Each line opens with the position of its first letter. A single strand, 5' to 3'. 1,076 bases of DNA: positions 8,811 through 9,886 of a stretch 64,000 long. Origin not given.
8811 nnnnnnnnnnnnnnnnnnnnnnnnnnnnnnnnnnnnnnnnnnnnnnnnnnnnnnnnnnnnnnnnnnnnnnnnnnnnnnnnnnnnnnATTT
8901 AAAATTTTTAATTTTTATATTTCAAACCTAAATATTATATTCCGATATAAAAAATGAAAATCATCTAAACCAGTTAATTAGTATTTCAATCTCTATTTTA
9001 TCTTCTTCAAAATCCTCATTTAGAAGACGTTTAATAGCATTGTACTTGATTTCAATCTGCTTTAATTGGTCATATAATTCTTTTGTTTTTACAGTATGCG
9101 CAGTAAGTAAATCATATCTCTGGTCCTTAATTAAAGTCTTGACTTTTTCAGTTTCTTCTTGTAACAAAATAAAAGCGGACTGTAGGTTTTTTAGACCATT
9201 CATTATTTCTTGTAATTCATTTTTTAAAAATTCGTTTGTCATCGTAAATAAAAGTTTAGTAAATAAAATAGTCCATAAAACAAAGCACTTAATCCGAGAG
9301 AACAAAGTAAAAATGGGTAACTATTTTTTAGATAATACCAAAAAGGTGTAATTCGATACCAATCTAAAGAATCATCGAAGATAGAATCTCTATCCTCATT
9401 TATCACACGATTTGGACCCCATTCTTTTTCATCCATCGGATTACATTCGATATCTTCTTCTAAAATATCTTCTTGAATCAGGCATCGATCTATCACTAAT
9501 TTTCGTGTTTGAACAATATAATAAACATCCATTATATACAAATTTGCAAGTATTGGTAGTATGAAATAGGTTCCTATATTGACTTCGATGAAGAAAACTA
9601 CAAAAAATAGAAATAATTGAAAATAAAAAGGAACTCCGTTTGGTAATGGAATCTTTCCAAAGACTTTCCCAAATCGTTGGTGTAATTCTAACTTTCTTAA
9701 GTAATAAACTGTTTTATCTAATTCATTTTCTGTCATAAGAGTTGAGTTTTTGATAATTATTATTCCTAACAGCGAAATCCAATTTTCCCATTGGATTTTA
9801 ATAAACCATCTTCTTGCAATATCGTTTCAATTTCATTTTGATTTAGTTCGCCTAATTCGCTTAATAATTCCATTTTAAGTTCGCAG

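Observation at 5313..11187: Operon of AAA+ ATPase, membrane protein, coiled-coil, HTH/Zn-peptidase and HTH/UDG-like genes: candidate undescribed conflict (defence) system beside ssrA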

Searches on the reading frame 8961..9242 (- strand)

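Call 4: search_protein_families(library=pfam, proteins=[window:8961-9242:-], max_evalue=0.1)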
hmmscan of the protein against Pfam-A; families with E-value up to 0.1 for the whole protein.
window:8961-9242:- (93 aa): 5 families
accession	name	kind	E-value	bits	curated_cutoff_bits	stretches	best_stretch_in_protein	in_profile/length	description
PF19514.5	MobC_2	-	0.0006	19.9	27.5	1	21-84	48-108/140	MobC-like protein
PF07408.16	DUF1507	-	0.028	14.7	25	1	21-49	4-32/85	Protein of unknown function (DUF1507)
PF21776.2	TetR_C_44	-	0.03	14.8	24.4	1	7-65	12-70/131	TetR/AcrR family transcriptional repressors, C-terminal domain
PF08656.15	DASH_Dad3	-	0.074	13.5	23.1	0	13-74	15-58/76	DASH complex subunit Dad3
PF13477.12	Glyco_trans_4_2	-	0.086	13.4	23.4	0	31-54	63-86/139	Glycosyl transferase 4-like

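Call 5: search_protein_families(library=padloc, proteins=[window:8961-9242:-], max_evalue=0.1)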
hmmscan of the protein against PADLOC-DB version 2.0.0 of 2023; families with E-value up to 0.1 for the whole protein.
window:8961-9242:- (93 aa): 0 families

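Call 7: search_protein_families(library=ncbifam, proteins=[window:8961-9242:-], max_evalue=0.1)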
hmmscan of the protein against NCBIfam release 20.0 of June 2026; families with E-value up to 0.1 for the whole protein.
window:8961-9242:- (93 aa): 1 family
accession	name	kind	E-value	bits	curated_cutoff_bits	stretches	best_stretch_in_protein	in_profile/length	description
NF041324.1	Bacteroid_MobA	subfamily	0.0011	19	150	1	21-82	37-95/131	conjugal transfer protein MobA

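Call 8: search_protein_families(library=phrogs, proteins=[window:8961-9242:-], max_evalue=0.1)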
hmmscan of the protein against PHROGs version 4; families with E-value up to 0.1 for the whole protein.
window:8961-9242:- (93 aa): 1 family
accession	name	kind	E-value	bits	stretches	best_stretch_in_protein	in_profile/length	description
phrog_13142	-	unknown function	0.069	14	1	20-93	59-132/168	-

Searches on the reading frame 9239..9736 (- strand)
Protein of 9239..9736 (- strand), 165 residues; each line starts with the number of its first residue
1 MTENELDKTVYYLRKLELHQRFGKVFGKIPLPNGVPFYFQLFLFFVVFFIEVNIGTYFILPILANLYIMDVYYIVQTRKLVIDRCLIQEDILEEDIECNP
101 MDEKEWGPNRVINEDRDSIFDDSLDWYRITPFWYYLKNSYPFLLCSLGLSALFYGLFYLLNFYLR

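Call 4: search_protein_families(library=pfam, proteins=[window:9239-9736:-], max_evalue=0.1)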
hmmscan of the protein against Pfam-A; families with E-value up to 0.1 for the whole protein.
window:9239-9736:- (165 aa): 1 family
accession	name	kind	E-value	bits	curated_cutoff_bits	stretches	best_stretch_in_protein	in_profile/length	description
PF07234.17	Babuvirus_MP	-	0.08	13.3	27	0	35-75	8-50/117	Movement and RNA silencing protein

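Call 5: search_protein_families(library=padloc, proteins=[window:9239-9736:-], max_evalue=0.1)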
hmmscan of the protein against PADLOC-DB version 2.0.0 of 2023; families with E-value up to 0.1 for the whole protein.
window:9239-9736:- (165 aa): 0 families

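Call 7: search_protein_families(library=ncbifam, proteins=[window:9239-9736:-], max_evalue=0.1)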
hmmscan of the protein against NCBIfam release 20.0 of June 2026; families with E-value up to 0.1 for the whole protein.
window:9239-9736:- (165 aa): 0 families

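Call 8: search_protein_families(library=phrogs, proteins=[window:9239-9736:-], max_evalue=0.1)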
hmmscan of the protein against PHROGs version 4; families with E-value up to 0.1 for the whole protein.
window:9239-9736:- (165 aa): 1 family
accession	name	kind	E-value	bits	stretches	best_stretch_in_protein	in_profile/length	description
phrog_3707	-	moron, auxiliary metabolic gene and host takeover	0.054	14.4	0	43-95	29-81/142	membrane-flanked domain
